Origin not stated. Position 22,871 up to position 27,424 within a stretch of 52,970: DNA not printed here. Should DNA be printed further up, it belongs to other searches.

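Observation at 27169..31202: Orphan three-gene operon: a large unknown protein followed by two different zinc-ribbon-headed proteins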

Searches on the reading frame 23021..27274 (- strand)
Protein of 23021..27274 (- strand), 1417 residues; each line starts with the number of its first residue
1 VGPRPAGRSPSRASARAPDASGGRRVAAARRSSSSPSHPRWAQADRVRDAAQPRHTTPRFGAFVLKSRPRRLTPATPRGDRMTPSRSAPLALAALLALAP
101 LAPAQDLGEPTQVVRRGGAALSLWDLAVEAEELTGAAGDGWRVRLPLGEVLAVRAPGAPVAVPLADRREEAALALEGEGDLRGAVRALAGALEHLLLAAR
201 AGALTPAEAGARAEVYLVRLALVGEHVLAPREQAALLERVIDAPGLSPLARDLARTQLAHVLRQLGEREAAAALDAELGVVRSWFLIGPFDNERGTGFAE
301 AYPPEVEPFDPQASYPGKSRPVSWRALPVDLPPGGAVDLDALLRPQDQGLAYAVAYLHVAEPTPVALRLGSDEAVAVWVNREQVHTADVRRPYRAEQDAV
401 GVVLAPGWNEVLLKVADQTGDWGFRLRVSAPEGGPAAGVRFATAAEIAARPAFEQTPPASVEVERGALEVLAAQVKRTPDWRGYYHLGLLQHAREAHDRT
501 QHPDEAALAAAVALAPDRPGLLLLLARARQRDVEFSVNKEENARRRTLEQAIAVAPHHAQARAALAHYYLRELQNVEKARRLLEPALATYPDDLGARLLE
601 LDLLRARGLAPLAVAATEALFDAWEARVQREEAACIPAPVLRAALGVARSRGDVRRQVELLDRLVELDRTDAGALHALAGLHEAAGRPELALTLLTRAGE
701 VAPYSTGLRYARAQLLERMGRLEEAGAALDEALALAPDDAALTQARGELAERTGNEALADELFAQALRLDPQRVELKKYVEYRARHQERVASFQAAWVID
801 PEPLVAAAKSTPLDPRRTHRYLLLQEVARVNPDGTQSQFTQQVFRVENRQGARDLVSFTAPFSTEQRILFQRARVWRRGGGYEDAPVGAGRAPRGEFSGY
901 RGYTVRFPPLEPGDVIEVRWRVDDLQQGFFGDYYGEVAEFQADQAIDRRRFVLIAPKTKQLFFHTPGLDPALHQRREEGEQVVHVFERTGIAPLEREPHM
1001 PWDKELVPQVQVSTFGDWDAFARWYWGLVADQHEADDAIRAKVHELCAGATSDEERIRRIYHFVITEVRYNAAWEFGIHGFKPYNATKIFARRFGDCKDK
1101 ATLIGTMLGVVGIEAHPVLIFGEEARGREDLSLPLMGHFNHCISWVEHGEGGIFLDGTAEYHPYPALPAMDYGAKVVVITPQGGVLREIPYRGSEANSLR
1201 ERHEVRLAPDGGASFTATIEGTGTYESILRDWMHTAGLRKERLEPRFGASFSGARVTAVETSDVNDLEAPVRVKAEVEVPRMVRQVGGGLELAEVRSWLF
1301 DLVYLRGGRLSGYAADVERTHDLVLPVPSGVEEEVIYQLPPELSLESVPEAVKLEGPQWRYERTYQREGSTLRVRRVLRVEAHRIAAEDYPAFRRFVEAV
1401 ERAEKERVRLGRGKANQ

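Call 4: search_protein_families(library=pfam, proteins=[window:23021-27274:-], max_evalue=0.1)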
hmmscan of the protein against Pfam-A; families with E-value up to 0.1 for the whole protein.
window:23021-27274:- (1417 aa): 14 families
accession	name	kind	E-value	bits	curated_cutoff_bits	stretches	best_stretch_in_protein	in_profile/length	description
PF12969.12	DUF3857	-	1.6e-18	67.8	24.6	1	832-994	1-169/170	Domain of Unknown Function with PDB structure (DUF3857)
PF13428.12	TPR_14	-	5e-08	33.3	23.5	3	708-748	3-43/44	Tetratricopeptide repeat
PF13181.12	TPR_8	-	9.5e-08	32.1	25.7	1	709-739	4-34/34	Tetratricopeptide repeat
PF14559.12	TPR_19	-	4e-07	30.7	25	3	684-746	3-65/68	Tetratricopeptide repeat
PF01841.26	Transglut_core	-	3.1e-06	27.8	23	1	1043-1122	4-79/108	Transglutaminase-like superfamily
PF12970.12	DUF3858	-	3.3e-06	27.7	27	1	1316-1403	22-109/116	Domain of Unknown Function with PDB structure (DUF3858)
PF12895.13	ANAPC3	-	5.5e-06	27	27.2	1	658-731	9-81/82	Anaphase-promoting complex, cyclosome, subunit 3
PF13431.12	TPR_17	-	7.1e-06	26.3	24.4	0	548-580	2-33/34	Tetratricopeptide repeat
PF07719.23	TPR_2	-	0.0013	19.1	27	1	710-739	5-34/34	Tetratricopeptide repeat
PF13371.12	TPR_9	-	0.0028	18.1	35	2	681-746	4-69/73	Tetratricopeptide repeat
PF13432.12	TPR_16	-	0.0034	18.2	32.7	1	710-772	1-63/65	Tetratricopeptide repeat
PF13424.12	TPR_12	-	0.0051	17.4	30.1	1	711-771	8-76/77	Tetratricopeptide repeat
PF00515.34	TPR_1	-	0.018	15.3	27.8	1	710-739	5-34/34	Tetratricopeptide repeat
PF23241.1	HAT_PRP39_C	-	0.068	13.7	33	0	689-750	75-137/139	PRP39 C-terminal HAT repeat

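Call 5: search_protein_families(library=ncbifam, proteins=[window:23021-27274:-], max_evalue=0.1)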
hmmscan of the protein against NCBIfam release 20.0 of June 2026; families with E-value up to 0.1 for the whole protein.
window:23021-27274:- (1417 aa): 8 families
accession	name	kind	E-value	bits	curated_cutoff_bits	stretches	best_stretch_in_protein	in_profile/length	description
TIGR02917.1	PEP_TPR_lipo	equivalog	3.6e-13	48.3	312.2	2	648-775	509-636/899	XrtA/PEP-CTERM system TPR-repeat protein PrsT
NF040959.1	MamA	equivalog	9.8e-13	48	200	1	649-794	48-197/204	magnetosome protein MamA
TIGR02521.1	type_IV_pilW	equivalog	5.8e-09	35.8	154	2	719-773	44-98/234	type IV pilus biogenesis/stability protein PilW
TIGR03939.1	PGA_TPR_OMP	equivalog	0.00031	19.1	366.65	1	632-769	80-217/800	poly-beta-1,6 N-acetyl-D-glucosamine export porin PgaA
TIGR02552.1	LcrH_SycD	equivalog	0.00062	19.5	104.8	1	651-743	31-123/136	SycD/LcrH family type III secretion system chaperone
NF052415.1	T3SS_chap_SctY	equivalog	0.00069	20.1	70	1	660-734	28-105/106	type III secretion apparatus assembly chaperone SctY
NF009037.0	PRK12370.1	equivalog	0.0019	16.6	589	1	643-742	309-408/553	HilA/EilA family virulence transcriptional regulator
NF040561.1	PrimPol_Msp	equivalog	0.0039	15.8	200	1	656-781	9-130/515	CRISPR-associated primase-polymerase type A1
